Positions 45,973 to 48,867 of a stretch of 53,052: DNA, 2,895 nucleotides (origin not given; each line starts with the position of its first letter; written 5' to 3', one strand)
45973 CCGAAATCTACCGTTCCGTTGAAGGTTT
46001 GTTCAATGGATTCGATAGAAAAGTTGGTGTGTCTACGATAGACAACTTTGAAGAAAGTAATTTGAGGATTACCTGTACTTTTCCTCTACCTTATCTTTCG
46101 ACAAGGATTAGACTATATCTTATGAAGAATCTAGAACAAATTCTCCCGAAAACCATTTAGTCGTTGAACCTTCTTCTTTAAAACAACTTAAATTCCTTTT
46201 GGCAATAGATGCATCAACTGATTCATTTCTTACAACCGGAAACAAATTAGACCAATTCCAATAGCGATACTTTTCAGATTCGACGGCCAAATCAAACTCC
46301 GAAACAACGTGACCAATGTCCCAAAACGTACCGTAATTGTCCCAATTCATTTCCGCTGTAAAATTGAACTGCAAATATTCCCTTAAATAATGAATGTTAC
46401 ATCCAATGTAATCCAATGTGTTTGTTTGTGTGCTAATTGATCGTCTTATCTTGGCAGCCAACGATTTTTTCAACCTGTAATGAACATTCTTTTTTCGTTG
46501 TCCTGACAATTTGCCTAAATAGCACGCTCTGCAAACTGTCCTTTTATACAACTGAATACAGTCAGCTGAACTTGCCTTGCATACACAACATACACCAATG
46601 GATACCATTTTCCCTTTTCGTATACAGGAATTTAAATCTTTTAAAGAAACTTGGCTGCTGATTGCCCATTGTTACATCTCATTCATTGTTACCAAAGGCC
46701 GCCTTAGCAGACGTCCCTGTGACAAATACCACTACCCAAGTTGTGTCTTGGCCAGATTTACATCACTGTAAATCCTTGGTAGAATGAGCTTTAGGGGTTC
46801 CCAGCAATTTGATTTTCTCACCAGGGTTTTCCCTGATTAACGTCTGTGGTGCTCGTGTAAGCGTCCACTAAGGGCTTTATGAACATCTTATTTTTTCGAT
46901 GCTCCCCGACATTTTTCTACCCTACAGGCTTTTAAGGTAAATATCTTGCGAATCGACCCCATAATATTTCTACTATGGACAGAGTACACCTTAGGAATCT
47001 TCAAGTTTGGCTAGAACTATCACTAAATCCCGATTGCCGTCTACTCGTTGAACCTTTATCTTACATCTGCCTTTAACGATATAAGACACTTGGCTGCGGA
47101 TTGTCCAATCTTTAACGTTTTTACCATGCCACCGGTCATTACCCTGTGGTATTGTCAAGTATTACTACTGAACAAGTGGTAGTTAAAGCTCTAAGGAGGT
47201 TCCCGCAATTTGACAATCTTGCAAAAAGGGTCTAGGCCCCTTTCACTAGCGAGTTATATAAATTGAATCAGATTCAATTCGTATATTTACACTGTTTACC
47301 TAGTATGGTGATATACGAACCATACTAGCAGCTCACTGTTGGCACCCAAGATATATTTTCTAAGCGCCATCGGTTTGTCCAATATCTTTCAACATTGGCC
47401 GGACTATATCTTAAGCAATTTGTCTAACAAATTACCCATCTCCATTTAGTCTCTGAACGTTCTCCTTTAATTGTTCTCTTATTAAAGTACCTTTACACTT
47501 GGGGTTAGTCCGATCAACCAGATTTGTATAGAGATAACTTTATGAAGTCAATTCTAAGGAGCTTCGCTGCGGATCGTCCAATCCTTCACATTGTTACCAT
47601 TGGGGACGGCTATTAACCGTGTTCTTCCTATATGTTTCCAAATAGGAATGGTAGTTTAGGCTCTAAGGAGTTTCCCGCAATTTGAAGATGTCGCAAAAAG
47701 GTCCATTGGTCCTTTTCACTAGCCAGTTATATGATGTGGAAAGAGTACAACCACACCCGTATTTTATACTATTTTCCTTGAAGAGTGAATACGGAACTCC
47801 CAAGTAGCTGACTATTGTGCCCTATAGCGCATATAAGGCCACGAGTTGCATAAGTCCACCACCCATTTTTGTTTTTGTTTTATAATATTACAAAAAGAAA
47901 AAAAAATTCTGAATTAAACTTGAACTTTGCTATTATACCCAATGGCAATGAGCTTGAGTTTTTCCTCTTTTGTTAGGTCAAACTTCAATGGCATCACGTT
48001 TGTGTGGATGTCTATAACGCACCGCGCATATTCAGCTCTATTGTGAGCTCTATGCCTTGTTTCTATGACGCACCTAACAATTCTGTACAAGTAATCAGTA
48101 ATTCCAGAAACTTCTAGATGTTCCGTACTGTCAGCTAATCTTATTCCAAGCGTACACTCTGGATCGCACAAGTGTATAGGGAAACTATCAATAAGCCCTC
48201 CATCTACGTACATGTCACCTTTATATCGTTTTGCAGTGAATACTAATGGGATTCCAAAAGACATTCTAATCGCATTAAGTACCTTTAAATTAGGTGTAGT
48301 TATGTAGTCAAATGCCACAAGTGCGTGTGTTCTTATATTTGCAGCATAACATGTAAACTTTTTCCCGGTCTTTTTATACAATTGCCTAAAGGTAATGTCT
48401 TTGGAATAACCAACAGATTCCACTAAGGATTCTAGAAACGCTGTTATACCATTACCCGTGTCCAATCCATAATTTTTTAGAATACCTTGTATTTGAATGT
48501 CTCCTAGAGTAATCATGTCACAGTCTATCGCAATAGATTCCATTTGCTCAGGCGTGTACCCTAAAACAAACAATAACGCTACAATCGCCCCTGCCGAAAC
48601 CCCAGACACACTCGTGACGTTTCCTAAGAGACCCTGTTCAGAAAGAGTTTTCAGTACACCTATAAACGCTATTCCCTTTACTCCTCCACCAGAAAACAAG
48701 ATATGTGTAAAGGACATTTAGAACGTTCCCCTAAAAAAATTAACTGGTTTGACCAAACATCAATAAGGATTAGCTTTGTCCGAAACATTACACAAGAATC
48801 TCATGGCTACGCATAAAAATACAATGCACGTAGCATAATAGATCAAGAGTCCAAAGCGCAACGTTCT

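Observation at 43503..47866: Major capsid protein gene split by five group I introns, with 8-nt and 14-nt micro-exons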

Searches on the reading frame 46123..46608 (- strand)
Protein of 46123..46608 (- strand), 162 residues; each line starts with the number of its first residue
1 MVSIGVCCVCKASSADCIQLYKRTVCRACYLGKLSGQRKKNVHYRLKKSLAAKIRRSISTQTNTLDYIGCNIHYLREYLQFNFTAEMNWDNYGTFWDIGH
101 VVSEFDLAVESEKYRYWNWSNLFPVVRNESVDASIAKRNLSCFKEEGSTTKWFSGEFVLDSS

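Call 5: search_protein_families(library=pfam, proteins=[window:46123-46608:-], max_evalue=0.01)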
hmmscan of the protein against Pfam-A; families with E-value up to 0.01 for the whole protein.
seq(162 aa): 0 families

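Call 27: search_protein_families(library=pfam, proteins=[window:46123-46608:-], max_evalue=10)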
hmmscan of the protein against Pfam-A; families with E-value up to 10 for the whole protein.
seq(162 aa): 1 family
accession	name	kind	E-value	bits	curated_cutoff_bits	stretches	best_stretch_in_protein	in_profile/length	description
PF25752.1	DUF1619_N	-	0.029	15.3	22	1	7-73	38-99/120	N-terminal domain of DUF1619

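Call 28: search_protein_families(library=phrogs, proteins=[window:46123-46608:-], max_evalue=1)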
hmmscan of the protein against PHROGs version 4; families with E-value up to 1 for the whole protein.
seq(162 aa): 1 family
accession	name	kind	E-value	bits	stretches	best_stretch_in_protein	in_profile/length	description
phrog_12516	-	unknown function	0.42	11.7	1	113-136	26-49/58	-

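Call 34: find_homologous_proteins(query=window:46123-46608:-, max_evalue=0.01)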
Query seq(162 aa) (162 aa): 155 proteins with E <= 0.01 among 164 candidates; the best 120 are listed.
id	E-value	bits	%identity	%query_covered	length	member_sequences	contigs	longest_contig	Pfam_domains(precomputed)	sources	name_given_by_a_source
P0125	5.3e-107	373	100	100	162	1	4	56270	-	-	-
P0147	5.1e-40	155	46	97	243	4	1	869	-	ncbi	-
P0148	3.5e-39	152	51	86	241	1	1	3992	-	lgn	-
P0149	4.6e-39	152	50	84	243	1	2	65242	-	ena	-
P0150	9.3e-39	151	49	88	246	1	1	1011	-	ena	-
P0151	1.6e-38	150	48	97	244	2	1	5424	-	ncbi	-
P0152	1.9e-38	150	46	83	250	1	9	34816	-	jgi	jgi:hypothetical protein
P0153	1.9e-38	150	46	85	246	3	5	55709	-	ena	-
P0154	2.2e-38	150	46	89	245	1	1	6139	-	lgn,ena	-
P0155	2.4e-38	150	46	85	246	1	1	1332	-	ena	-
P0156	2.9e-38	149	47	86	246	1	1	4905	-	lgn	-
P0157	3.5e-38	149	47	85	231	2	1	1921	-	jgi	jgi:hypothetical protein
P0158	4.4e-38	149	45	91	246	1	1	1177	-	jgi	jgi:hypothetical protein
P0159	4.9e-38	149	46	85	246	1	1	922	-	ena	-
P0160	5.4e-38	149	48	85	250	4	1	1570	-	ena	-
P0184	4.0e-37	146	46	84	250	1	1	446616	-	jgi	jgi:hypothetical protein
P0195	9.2e-37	145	47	84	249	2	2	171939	-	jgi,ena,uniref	uniref:Uncharacterized protein n=1 Tax=viral metagenome TaxID=1070528 RepID=A0A6C0KU54_9ZZZZ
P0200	2.2e-36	143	49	84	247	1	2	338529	-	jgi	jgi:hypothetical protein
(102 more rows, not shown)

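Call 37: find_encoding_contigs(protein=P0184, flank=4000, max_places=2)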
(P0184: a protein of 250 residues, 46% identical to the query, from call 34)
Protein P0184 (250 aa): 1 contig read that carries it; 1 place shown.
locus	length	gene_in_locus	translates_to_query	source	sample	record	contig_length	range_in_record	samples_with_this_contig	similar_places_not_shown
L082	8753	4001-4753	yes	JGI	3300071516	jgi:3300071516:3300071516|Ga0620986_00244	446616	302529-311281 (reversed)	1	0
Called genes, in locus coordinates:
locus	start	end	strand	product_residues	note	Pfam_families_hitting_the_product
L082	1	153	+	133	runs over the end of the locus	-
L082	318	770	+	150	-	-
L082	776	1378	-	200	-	PF04116:FA_hydroxylase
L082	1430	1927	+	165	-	-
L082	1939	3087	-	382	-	PF04947:Pox_VLTF3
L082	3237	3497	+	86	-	-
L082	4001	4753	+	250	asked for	-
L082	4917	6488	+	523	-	PF16903:Capsid_N, PF04451:Capsid_NCLDV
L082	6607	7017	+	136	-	-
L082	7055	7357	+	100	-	-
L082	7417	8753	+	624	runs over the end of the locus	PF26935:DUF8286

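Call 38: find_encoding_contigs(protein=P0200, flank=4000, max_places=2)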
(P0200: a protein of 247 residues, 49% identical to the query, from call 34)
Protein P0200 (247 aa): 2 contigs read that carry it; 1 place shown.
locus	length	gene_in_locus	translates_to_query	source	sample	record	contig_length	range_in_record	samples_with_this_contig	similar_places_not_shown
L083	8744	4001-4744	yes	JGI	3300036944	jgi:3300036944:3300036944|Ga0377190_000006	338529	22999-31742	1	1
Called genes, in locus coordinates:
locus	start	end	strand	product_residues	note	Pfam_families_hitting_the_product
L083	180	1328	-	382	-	PF00535:Glycos_transf_2 (weak)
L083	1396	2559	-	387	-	PF04947:Pox_VLTF3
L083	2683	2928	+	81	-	-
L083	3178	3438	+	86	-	-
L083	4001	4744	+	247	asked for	-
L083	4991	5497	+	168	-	PF16903:Capsid_N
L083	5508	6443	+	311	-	-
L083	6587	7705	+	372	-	PF16903:Capsid_N (faint), PF04451:Capsid_NCLDV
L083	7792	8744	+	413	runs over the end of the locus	PF13392:HNH_3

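Call 39: find_encoding_contigs(protein=P0195, flank=4000, max_places=2)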
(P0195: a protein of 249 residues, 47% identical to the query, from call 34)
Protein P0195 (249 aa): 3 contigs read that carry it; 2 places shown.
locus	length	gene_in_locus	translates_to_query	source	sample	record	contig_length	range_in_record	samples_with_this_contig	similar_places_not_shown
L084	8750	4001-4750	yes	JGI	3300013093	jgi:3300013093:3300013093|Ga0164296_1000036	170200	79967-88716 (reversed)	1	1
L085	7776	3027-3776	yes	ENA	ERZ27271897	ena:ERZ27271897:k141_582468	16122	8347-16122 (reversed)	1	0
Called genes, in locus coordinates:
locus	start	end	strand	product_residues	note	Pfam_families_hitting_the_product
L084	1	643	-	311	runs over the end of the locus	PF19150:DUF5832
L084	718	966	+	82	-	-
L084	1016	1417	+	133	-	-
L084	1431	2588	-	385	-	PF04947:Pox_VLTF3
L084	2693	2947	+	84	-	-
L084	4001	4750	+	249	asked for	-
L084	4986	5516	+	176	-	PF16903:Capsid_N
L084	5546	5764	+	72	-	-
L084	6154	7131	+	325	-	PF04451:Capsid_NCLDV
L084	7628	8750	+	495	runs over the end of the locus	PF00961:LAGLIDADG_1 (weak), PF14528:LAGLIDADG_3 (weak)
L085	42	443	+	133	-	-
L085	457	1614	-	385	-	PF04947:Pox_VLTF3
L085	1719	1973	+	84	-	-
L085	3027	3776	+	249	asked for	-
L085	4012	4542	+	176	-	PF16903:Capsid_N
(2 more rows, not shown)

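Call 63: predict_structure(alignment_id=A3)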
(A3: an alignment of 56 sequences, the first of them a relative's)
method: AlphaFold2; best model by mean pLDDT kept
length: 250 residues; sequences in the alignment: 56
mean_pLDDT: 75.7   pTM: 0.47
mean pLDDT of the five models: 75.7, 72.6, 70.6, 68.8, 64.9
residues with pLDDT >= 90: 41; 70-90: 136; 50-70: 63; < 50: 10
segments of 3 or more residues with pLDDT < 50: 130-133
pLDDT, mean of each block of 10 residues (from residue 1): 68 91 88 92 92 89 91 70 84 77 70 71 59 56 78 79 72 77 71 65 71 80 65 69 67
secondary structure, 60 per line:
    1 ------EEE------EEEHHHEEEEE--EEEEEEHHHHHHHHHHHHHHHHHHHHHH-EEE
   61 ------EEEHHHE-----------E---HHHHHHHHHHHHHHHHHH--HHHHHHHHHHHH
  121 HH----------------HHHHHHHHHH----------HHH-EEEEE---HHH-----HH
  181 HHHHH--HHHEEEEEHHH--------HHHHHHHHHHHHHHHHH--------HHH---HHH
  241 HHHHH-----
elements in order: E7-9 E16-18 E22-26 E29-34 H35-56 E58-60 E67-69 H89-106 H109-122 H139-148 E163-167 H179-185 E191-195 H207-223 H238-245

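Call 65: fold_search(model_id=the predicted structure, library=pdb)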
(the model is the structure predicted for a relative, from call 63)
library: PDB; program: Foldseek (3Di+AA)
matches with E <= 10: 63; with E <= 0.001: 0
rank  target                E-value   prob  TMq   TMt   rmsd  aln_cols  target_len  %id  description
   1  3fc3_A                5.3e-02  0.85  0.14  0.18  17.3       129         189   16  Crystal structure of the beta-beta-alpha-Me type II restriction endonuclease Hpy99I (released 2009-03-31)
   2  8j07_c2               1.6e-01  0.54  0.29  0.13  15.0       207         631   14  96nm repeat of human respiratory doublet microtubule and associated axonemal complexes (released 2023-07-26)
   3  2luy_MODEL_1_A        3.4e-01  0.47  0.13  0.32  10.6       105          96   15  Solution structure of the tandem zinc finger domain of fission yeast Stc1 (released 2013-05-08)
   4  9fqr_Ij               3.8e-01  0.30  0.26  0.14  14.0       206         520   14  96-nm repeat of axonemal doublet microtubules from bovine sperm (released 2025-03-26)
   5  8if0_X                4.1e-01  0.20  0.23  0.32  14.9       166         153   18  NmeHNH-AcrIIC1 complex (released 2024-04-24)
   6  7uaj_C                5.5e-01  0.20  0.11  0.07  12.0       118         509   18  Crystal structure of apo HPV16 E6 (released 2023-03-15)
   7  7uaj_A                6.5e-01  0.25  0.12  0.07  11.7       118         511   17  Crystal structure of apo HPV16 E6 (released 2023-03-15)
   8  6siv_B                1.2e+00  0.18  0.12  0.20  15.3       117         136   17  Structure of HPV16 E6 oncoprotein in complex with mutant IRF3 LxxLL motif (released 2019-08-21)
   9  6kc7_A                1.3e+00  0.11  0.24  0.08  14.5       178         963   14  Crystal structure of Nme1Cas9 in complex with sgRNA and target DNA (ATATGATT PAM) in seed-base paring state (released 2019-11-06)
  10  6sja_B                1.6e+00  0.13  0.11  0.19  15.7       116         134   17  Structure of HPV16 E6 oncoprotein in complex with IRF3 LxxLL motif (released 2019-09-04)
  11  5z28_B                1.9e+00  0.15  0.12  0.27  12.5        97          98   18  AtVAL2 PHD-Like domain (released 2018-05-02)
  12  7uaj_D                1.9e+00  0.15  0.12  0.07  12.0       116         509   17  Crystal structure of apo HPV16 E6 (released 2023-03-15)
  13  5vgb_A                2.1e+00  0.08  0.22  0.33  13.3       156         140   16  Crystal structure of NmeCas9 HNH domain bound to anti-CRISPR AcrIIC1 (released 2017-08-30)
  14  8ja0_A                2.2e+00  0.05  0.20  0.06  15.4       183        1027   13  Cryo-EM structure of the NmeCas9-sgRNA-AcrIIC4 ternary complex (released 2023-08-09)
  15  9j1y_A                2.3e+00  0.08  0.21  0.32  12.6       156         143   15  Crystal structure of Nme1Cas9 HNH domain bound to anti-CRISPR AcrIIC1Boe. (released 2026-03-04)
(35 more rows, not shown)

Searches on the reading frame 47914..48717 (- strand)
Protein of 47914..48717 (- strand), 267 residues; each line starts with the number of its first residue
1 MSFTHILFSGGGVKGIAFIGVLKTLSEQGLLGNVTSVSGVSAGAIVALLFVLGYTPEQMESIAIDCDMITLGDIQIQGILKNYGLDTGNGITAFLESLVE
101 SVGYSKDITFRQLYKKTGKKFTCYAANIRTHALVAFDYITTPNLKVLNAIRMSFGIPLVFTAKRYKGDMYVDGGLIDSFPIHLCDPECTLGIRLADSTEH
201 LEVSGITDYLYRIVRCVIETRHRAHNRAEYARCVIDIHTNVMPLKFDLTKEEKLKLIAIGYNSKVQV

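Call 5: search_protein_families(library=pfam, proteins=[window:47914-48717:-], max_evalue=0.01)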
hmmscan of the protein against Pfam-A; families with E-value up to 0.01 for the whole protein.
window:47914-48717:- (267 aa): 1 family
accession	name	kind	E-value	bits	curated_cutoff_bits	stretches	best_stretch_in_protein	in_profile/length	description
PF01734.28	Patatin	-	1.5e-28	100.8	27.7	1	7-183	2-189/191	Patatin-like phospholipase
